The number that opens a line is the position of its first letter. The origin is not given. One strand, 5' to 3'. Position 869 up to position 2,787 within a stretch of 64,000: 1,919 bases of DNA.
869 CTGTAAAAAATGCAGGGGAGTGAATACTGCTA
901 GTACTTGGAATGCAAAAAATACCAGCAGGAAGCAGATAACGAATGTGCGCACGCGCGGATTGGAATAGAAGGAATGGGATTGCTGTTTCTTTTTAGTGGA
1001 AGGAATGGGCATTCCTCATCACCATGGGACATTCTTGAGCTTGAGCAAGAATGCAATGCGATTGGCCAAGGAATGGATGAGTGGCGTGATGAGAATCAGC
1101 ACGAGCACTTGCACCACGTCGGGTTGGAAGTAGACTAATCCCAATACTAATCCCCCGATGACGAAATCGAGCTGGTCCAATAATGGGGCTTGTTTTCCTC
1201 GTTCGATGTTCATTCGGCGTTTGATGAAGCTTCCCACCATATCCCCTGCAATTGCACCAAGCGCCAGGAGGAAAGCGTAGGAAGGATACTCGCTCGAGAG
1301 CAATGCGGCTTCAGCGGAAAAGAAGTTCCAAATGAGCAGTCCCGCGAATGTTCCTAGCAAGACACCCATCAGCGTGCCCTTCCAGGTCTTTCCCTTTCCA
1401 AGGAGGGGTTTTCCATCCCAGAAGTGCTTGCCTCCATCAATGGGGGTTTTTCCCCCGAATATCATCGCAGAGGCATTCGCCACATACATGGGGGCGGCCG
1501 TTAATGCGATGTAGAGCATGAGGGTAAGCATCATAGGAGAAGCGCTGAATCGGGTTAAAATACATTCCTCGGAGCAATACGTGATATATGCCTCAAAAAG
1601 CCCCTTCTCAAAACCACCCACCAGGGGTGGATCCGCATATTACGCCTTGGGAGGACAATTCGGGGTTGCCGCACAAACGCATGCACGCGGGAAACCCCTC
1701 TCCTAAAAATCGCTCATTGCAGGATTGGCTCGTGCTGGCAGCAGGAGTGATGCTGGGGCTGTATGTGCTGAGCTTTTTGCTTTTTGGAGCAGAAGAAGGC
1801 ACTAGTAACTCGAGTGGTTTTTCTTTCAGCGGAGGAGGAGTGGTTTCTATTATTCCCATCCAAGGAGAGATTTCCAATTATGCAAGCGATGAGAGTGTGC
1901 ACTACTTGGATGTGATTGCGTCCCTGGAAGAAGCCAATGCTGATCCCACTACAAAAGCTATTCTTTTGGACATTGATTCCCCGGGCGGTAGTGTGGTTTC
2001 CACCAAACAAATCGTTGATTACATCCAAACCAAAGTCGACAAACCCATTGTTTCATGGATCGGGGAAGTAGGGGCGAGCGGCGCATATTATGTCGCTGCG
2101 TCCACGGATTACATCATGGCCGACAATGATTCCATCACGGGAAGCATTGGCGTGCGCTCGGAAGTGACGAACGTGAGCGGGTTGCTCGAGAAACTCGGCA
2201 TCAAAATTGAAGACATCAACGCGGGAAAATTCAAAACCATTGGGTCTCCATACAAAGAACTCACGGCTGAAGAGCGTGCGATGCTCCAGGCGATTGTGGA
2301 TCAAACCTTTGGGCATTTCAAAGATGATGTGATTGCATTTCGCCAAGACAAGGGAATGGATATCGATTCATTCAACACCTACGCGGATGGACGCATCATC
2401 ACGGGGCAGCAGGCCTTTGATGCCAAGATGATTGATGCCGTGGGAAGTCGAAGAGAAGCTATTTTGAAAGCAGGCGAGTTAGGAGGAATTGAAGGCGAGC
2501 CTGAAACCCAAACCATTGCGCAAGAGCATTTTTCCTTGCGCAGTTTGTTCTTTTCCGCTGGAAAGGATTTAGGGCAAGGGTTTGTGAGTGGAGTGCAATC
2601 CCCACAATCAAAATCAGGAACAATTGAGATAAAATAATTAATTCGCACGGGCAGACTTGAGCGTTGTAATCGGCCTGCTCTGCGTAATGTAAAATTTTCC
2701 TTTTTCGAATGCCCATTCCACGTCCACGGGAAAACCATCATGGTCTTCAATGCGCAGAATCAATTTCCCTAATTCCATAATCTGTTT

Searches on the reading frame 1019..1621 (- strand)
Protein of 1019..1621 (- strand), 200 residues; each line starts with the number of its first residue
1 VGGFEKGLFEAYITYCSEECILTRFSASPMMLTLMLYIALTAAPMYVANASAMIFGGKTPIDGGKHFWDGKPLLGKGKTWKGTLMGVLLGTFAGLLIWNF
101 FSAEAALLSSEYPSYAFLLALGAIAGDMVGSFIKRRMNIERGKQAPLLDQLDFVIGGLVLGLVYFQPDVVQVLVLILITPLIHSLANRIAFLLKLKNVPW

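Call 75: search_protein_families(library=pfam, proteins=[window:1019-1621:-], max_evalue=0.001)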
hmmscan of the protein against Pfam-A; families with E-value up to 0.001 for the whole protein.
window:1019-1621:- (200 aa): 2 families
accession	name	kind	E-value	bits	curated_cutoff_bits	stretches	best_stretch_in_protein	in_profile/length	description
PF01864.22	CarS-like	-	2e-48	165.1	22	1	31-200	1-175/175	CDP-archaeol synthase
PF01148.25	CTP_transf_1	-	5.8e-07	30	24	1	77-139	169-230/264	Cytidylyltransferase family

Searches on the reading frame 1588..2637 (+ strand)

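Call 75: search_protein_families(library=pfam, proteins=[window:1588-2637:+], max_evalue=0.001)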
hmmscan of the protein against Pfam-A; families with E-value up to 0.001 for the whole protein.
window:1588-2637:+ (349 aa): 3 families
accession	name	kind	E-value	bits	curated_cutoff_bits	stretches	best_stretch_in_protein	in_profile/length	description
PF01343.23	Peptidase_S49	-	3.5e-39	134.7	24.9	1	149-298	4-150/154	Peptidase family S49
PF25145.1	NfeD1b_N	-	1.6e-08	34.8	40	1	86-192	2-100/189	NfeD1b, N-terminal domain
PF00574.28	CLP_protease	-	3.3e-05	24.3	20.2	1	108-173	32-97/182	Clp protease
